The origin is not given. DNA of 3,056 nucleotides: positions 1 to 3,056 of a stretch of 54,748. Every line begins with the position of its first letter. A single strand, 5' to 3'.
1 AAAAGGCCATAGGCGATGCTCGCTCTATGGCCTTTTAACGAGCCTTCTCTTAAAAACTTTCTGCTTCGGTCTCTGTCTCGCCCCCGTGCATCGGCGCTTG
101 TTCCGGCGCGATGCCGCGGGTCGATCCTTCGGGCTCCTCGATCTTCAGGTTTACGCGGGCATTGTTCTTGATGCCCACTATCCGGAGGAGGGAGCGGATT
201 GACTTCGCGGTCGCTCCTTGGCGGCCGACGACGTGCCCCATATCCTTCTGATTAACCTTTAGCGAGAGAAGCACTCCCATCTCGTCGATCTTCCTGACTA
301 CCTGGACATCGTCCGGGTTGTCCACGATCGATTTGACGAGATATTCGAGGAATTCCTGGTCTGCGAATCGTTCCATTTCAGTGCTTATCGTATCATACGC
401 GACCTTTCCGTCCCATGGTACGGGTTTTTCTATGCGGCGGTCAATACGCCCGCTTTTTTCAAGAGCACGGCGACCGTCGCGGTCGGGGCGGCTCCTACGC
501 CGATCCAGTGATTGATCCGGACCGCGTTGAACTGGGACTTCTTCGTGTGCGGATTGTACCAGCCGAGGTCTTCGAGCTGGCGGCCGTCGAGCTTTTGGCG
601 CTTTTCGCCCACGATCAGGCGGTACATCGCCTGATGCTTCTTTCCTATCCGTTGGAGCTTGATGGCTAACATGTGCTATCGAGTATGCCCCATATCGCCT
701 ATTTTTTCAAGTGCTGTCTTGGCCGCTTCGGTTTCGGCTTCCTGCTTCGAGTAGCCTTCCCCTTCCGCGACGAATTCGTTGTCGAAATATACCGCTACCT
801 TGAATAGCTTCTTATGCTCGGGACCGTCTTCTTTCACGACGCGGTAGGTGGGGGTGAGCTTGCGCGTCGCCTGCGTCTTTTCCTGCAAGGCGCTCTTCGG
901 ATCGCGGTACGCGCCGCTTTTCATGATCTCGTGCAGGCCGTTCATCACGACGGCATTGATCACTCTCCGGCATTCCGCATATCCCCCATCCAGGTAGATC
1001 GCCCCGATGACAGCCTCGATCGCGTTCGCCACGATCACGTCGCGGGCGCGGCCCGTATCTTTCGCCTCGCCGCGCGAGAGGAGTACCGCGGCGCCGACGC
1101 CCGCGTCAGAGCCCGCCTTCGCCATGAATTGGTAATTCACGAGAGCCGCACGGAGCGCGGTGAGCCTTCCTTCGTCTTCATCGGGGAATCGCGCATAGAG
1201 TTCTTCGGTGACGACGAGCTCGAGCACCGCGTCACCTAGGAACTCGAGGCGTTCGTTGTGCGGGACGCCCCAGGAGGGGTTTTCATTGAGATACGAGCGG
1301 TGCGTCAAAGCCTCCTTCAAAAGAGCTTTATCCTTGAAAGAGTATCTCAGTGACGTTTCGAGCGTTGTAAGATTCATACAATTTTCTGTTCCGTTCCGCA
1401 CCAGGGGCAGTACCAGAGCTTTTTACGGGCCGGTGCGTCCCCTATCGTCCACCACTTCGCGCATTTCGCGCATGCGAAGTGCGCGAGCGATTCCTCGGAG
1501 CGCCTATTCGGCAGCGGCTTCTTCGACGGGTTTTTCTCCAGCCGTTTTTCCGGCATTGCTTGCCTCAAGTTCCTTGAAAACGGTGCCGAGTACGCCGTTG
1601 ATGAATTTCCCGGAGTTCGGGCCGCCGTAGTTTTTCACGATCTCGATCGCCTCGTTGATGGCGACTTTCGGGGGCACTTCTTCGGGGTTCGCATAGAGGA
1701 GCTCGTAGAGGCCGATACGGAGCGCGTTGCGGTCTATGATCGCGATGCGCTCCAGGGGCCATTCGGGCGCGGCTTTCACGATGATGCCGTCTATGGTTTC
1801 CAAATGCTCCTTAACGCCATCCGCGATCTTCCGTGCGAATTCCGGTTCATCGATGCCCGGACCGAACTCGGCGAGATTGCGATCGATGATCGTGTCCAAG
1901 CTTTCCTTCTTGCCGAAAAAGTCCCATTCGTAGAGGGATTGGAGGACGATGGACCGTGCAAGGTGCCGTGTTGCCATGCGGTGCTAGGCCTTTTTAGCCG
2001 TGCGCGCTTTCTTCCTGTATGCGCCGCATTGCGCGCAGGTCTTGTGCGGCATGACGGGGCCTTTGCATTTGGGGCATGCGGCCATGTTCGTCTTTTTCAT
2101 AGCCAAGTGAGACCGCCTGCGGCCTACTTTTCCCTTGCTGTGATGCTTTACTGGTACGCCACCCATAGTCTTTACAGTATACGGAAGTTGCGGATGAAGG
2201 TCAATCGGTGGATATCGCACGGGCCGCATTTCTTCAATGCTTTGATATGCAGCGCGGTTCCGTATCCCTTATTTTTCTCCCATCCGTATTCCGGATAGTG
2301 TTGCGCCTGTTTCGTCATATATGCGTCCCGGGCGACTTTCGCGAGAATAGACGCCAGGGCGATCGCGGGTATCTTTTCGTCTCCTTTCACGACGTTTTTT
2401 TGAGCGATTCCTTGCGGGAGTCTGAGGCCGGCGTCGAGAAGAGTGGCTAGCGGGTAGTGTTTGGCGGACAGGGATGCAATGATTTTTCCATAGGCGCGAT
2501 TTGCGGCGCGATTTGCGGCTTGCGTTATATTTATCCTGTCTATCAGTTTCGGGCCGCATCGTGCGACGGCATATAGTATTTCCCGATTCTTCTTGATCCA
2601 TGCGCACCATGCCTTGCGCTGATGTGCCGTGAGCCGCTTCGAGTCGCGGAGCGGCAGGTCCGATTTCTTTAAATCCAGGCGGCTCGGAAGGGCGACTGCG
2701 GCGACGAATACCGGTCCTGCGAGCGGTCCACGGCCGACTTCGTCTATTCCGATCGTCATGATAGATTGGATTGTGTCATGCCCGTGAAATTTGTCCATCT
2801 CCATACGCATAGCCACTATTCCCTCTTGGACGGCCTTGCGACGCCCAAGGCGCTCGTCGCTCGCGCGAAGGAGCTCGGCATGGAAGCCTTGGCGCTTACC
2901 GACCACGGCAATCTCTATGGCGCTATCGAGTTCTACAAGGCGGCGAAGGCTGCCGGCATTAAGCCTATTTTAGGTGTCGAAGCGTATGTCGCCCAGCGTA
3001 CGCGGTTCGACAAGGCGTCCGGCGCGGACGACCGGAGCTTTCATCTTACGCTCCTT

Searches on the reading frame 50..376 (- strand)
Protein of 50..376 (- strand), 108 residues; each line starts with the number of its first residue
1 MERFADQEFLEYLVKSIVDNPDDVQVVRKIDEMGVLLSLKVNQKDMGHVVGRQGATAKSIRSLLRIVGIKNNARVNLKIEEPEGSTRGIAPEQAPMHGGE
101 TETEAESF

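Call 8: search_protein_families(library=pfam, proteins=[window:50-376:-], max_evalue=0.01)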
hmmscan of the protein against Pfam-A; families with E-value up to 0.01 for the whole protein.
window:50-376:- (108 aa): 2 families
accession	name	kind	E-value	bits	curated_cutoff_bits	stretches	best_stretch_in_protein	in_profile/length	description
PF13083.13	KH_KhpA-B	-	1.6e-19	70.1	32.1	1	7-79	1-73/73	KhpA/KhpB, KH domain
PF00013.35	KH_1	-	0.0073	16.5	21.5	0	38-62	3-27/66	KH domain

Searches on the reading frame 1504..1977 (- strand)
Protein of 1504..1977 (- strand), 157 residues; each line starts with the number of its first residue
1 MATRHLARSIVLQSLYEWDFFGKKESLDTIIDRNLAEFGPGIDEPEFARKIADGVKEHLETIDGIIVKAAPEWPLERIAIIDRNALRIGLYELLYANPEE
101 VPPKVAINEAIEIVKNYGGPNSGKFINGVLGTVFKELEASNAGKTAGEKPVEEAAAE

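Call 8: search_protein_families(library=pfam, proteins=[window:1504-1977:-], max_evalue=0.01)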
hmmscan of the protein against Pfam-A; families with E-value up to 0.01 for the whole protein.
window:1504-1977:- (157 aa): 1 family
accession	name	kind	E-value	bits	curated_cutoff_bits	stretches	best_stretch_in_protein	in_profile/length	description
PF01029.23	NusB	-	1.3e-32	113.4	23.1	1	7-133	3-131/133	NusB family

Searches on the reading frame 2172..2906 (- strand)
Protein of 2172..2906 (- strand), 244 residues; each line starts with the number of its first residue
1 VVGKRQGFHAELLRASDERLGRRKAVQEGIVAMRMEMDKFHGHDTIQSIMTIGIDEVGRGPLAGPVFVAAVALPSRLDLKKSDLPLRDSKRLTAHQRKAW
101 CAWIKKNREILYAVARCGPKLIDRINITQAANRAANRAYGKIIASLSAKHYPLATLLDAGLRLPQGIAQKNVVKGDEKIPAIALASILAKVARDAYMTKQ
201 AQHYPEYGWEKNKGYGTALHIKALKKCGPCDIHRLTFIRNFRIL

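Call 8: search_protein_families(library=pfam, proteins=[window:2172-2906:-], max_evalue=0.01)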
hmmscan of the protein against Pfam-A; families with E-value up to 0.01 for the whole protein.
window:2172-2906:- (244 aa): 1 family
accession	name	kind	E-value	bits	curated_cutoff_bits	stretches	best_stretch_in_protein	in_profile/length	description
PF01351.25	RNase_HII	-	8.2e-34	117.7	25.8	1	52-238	1-197/199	Ribonuclease HII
